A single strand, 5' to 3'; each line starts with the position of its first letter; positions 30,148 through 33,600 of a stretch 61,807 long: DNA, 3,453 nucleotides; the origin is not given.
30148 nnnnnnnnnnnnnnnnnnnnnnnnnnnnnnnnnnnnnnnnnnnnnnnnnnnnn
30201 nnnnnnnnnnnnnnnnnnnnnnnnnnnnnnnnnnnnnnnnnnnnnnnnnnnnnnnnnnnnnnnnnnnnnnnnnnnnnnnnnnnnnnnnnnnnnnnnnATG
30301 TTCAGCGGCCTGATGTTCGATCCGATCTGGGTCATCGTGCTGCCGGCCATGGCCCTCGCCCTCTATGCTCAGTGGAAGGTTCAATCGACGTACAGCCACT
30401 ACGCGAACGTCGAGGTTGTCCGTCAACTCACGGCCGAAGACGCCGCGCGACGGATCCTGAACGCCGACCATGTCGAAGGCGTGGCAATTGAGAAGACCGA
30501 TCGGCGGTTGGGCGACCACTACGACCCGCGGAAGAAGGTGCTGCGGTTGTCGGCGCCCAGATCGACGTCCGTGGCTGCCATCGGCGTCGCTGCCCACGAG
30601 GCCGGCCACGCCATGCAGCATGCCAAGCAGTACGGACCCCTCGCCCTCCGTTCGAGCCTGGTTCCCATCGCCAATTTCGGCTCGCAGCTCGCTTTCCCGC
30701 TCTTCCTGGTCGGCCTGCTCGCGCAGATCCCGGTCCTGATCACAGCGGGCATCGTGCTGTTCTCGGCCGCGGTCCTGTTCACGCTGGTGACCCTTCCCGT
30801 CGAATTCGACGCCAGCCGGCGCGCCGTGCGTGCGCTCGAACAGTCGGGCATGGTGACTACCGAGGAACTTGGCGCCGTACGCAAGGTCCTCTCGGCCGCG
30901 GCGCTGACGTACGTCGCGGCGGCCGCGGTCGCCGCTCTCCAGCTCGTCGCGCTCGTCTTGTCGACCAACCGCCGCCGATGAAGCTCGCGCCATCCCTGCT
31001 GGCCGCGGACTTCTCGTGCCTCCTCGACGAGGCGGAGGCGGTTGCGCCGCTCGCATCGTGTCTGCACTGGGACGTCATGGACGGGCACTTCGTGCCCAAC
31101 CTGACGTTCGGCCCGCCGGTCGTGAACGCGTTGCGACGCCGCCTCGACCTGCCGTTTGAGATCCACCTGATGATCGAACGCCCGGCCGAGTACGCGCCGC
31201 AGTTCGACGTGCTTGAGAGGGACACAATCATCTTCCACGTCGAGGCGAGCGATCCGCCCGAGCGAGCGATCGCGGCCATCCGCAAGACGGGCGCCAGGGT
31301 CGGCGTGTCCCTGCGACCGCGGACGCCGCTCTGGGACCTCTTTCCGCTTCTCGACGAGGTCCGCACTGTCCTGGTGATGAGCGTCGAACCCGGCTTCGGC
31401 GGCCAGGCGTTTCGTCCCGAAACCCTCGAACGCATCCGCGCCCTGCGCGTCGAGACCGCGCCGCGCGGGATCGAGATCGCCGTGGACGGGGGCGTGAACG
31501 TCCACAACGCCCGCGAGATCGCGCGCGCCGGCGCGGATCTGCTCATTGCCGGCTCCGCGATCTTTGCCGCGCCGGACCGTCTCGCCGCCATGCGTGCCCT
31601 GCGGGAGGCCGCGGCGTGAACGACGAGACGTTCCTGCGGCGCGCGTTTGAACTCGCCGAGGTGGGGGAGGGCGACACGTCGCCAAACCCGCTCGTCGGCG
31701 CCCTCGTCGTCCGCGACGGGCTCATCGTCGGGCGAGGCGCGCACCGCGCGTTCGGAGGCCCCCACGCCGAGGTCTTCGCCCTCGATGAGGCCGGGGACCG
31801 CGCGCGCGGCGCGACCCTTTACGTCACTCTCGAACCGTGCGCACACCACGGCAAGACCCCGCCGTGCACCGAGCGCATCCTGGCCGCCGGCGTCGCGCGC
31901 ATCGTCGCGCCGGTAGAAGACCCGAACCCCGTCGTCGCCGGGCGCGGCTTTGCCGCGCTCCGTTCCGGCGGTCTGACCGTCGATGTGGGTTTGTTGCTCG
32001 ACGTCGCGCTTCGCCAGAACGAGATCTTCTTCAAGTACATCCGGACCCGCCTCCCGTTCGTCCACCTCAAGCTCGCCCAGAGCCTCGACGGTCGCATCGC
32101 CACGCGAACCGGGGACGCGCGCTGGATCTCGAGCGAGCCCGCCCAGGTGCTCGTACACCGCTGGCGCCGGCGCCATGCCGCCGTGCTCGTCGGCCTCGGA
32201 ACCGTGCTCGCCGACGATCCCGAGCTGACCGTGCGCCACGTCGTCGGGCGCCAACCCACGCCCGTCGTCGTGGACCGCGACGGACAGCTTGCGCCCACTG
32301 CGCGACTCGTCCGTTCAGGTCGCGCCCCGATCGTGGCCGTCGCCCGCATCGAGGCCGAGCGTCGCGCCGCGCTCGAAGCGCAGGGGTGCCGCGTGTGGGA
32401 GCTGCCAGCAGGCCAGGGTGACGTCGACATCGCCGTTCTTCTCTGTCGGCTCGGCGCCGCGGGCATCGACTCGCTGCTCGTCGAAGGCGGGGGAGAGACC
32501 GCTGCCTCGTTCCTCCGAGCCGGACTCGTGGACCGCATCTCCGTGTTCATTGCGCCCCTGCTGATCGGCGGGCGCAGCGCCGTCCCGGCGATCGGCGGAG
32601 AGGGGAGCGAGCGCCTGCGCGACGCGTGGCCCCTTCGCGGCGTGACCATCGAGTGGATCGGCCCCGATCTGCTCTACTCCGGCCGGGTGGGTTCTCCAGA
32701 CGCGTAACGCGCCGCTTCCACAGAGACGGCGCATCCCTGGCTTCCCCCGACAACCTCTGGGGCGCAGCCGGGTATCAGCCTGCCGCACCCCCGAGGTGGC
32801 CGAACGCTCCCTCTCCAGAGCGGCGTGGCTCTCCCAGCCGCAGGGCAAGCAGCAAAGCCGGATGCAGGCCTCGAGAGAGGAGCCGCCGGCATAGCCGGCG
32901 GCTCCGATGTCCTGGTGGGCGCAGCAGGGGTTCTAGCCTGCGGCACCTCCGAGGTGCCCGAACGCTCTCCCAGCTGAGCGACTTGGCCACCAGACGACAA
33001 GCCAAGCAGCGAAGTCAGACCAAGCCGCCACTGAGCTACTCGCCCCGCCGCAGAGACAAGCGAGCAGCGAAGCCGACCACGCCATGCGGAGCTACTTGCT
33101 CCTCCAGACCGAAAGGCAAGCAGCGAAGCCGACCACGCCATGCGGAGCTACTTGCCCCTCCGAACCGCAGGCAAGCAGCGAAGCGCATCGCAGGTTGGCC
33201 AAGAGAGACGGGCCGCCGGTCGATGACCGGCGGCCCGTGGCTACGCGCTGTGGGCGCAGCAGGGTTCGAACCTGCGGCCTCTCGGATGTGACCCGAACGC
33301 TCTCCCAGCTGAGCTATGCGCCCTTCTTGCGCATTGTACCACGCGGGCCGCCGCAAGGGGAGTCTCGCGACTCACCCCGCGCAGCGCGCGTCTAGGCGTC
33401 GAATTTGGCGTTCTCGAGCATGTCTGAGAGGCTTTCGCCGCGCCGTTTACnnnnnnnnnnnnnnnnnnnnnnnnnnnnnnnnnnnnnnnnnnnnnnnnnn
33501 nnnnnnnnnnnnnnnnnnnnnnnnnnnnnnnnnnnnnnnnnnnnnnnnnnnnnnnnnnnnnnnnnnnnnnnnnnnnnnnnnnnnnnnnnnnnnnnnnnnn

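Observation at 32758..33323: tRNA-Val followed by two progressively remodelled tRNA copies with conserved stems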

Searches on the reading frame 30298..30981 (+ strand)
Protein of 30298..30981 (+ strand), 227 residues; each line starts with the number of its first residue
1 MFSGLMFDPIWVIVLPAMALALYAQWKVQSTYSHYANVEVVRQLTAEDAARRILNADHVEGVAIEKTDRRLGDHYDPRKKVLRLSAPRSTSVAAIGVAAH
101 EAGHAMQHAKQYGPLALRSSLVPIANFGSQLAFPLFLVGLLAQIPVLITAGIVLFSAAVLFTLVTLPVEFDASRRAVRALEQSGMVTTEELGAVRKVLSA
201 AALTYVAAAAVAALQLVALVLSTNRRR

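Call 52: search_protein_families(library=pfam, proteins=[window:30298-30981:+], max_evalue=0.01)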
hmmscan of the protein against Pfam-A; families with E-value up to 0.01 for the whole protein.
window:30298-30981:+ (227 aa): 2 families
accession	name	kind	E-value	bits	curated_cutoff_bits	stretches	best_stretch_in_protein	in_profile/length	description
PF04298.18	Zn_peptidase_2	-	1.4e-79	267.1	27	1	11-222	2-216/218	Putative neutral zinc metallopeptidase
PF20573.4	DUF6782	-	0.0042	16.8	27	1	38-114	32-110/241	Putative metallopeptidase family (DUF6782)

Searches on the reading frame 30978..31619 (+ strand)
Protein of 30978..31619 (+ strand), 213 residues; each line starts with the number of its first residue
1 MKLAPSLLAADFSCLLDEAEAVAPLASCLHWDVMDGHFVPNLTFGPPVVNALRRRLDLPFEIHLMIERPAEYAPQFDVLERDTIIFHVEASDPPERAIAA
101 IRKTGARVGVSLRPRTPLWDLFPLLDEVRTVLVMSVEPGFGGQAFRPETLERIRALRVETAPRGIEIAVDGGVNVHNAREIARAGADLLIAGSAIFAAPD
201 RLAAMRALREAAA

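Call 52: search_protein_families(library=pfam, proteins=[window:30978-31619:+], max_evalue=0.01)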
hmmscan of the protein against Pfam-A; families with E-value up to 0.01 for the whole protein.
window:30978-31619:+ (213 aa): 2 families
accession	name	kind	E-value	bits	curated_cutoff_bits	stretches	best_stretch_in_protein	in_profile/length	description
PF00834.25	Ribul_P_3_epim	-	2.4e-66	223.4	21.1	1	2-196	1-198/198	Ribulose-phosphate 3 epimerase family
PF00215.30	OMPdecase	-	0.00044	20.7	27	1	139-207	149-220/221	Orotidine 5'-phosphate decarboxylase / HUMPS family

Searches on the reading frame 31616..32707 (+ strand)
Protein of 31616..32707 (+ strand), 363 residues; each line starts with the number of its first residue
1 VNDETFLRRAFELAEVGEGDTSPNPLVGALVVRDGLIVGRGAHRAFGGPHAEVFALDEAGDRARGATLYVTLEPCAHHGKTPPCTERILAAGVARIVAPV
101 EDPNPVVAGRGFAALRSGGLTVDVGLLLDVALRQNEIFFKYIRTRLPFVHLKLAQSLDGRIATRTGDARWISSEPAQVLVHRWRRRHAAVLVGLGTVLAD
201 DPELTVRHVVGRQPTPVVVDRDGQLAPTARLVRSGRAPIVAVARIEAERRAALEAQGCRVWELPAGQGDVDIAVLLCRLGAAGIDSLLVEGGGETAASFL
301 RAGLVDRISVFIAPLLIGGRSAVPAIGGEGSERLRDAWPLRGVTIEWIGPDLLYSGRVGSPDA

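Call 52: search_protein_families(library=pfam, proteins=[window:31616-32707:+], max_evalue=0.01)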
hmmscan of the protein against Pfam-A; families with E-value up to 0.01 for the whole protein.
window:31616-32707:+ (363 aa): 4 families
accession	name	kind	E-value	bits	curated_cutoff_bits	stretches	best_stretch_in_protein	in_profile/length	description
PF01872.23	RibD_C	-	3e-48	164.7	24.1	1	147-351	1-194/197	RibD C-terminal domain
PF00383.29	dCMP_cyt_deam_1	-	7.1e-16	58.4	25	1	2-97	3-99/102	Cytidine and deoxycytidylate deaminase zinc-binding region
PF14437.12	MafB19-deam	-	2.5e-07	31.1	27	1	2-105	2-106/142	MafB19-like deaminase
PF18785.7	Inv-AAD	-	0.0062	16.9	26.5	0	66-122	54-114/129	Invertebrate-AID/APOBEC-deaminase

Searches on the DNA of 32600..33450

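Call 6: search_rna_families(source=window, start=32600, end=33450, threshold=evalue, max_evalue=10, show_alignments=4)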
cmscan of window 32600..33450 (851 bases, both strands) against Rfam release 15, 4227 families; matches with E-value up to 10: 21.
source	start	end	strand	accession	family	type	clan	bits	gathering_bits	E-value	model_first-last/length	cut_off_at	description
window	33251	33323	-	RF00005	tRNA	Gene; tRNA;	CL00001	62.1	29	6.3e-13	1-71/71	no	tRNA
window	33203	33346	-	RF02235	asX1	Gene; sRNA;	-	27.3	70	0.071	1-115/115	no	Xanthomonadaceae sRNA asX1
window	33250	33323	+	RF04354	Plastid-ycf2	Cis-reg;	-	23.4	65.7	0.03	1-75/75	no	Plastid-ycf2 5UTR RNA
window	33144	33238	+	RF01670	P17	Gene; sRNA;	-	23.1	45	0.0018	1-282/282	no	Pseudomonas sRNA P17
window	33208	33238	-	RF01670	P17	Gene; sRNA;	-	21.2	45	0.0061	252-282/282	no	Pseudomonas sRNA P17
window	33199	33307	-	RF02553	YrlA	Gene; sRNA;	-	20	69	0.19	1-114/114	no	Y RNA-like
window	33137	33236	+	RF01521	CC1840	Gene; sRNA;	-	19.2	50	5.3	1-95/95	no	caulobacter sRNA CC1840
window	33208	33239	-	RF00598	SNORA76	Gene; snRNA; snoRNA; HACA-box;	CL00034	18.9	37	1.1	82-113/132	no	Small nucleolar RNA SNORA76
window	32765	32840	-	RF02915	DUF3800-VI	Cis-reg;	-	18.5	35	0.7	1-52/52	no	DUF3800-VI RNA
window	33212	33234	+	RF00312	snoZ206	Gene; snRNA; snoRNA; CD-box;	-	16.9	50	3.1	1-129/129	no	Small nucleolar RNA Z206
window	33209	33237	+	RF00776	mir-540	Gene; miRNA;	-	16.8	80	6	1-67/67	no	mir-540 microRNA precursor family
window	32693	32789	-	RF03115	KDPG-aldolase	Gene; sRNA;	-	16.2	54.6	3.1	1-88/88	no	KDPG-aldolase RNA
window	33207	33239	-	RF01038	mir-1307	Gene; miRNA;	-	15.9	69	8.3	1-90/90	no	mir-1307 microRNA precursor family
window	32876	33015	-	RF02552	RcsR1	Gene; sRNA;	-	15.2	60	3.1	1-96/96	no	RcsR1 sRNA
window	33204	33240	+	RF01722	Pyrobac-1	Gene; sRNA;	-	15.2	40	9.2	1-60/60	no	Pyrobac-1 RNA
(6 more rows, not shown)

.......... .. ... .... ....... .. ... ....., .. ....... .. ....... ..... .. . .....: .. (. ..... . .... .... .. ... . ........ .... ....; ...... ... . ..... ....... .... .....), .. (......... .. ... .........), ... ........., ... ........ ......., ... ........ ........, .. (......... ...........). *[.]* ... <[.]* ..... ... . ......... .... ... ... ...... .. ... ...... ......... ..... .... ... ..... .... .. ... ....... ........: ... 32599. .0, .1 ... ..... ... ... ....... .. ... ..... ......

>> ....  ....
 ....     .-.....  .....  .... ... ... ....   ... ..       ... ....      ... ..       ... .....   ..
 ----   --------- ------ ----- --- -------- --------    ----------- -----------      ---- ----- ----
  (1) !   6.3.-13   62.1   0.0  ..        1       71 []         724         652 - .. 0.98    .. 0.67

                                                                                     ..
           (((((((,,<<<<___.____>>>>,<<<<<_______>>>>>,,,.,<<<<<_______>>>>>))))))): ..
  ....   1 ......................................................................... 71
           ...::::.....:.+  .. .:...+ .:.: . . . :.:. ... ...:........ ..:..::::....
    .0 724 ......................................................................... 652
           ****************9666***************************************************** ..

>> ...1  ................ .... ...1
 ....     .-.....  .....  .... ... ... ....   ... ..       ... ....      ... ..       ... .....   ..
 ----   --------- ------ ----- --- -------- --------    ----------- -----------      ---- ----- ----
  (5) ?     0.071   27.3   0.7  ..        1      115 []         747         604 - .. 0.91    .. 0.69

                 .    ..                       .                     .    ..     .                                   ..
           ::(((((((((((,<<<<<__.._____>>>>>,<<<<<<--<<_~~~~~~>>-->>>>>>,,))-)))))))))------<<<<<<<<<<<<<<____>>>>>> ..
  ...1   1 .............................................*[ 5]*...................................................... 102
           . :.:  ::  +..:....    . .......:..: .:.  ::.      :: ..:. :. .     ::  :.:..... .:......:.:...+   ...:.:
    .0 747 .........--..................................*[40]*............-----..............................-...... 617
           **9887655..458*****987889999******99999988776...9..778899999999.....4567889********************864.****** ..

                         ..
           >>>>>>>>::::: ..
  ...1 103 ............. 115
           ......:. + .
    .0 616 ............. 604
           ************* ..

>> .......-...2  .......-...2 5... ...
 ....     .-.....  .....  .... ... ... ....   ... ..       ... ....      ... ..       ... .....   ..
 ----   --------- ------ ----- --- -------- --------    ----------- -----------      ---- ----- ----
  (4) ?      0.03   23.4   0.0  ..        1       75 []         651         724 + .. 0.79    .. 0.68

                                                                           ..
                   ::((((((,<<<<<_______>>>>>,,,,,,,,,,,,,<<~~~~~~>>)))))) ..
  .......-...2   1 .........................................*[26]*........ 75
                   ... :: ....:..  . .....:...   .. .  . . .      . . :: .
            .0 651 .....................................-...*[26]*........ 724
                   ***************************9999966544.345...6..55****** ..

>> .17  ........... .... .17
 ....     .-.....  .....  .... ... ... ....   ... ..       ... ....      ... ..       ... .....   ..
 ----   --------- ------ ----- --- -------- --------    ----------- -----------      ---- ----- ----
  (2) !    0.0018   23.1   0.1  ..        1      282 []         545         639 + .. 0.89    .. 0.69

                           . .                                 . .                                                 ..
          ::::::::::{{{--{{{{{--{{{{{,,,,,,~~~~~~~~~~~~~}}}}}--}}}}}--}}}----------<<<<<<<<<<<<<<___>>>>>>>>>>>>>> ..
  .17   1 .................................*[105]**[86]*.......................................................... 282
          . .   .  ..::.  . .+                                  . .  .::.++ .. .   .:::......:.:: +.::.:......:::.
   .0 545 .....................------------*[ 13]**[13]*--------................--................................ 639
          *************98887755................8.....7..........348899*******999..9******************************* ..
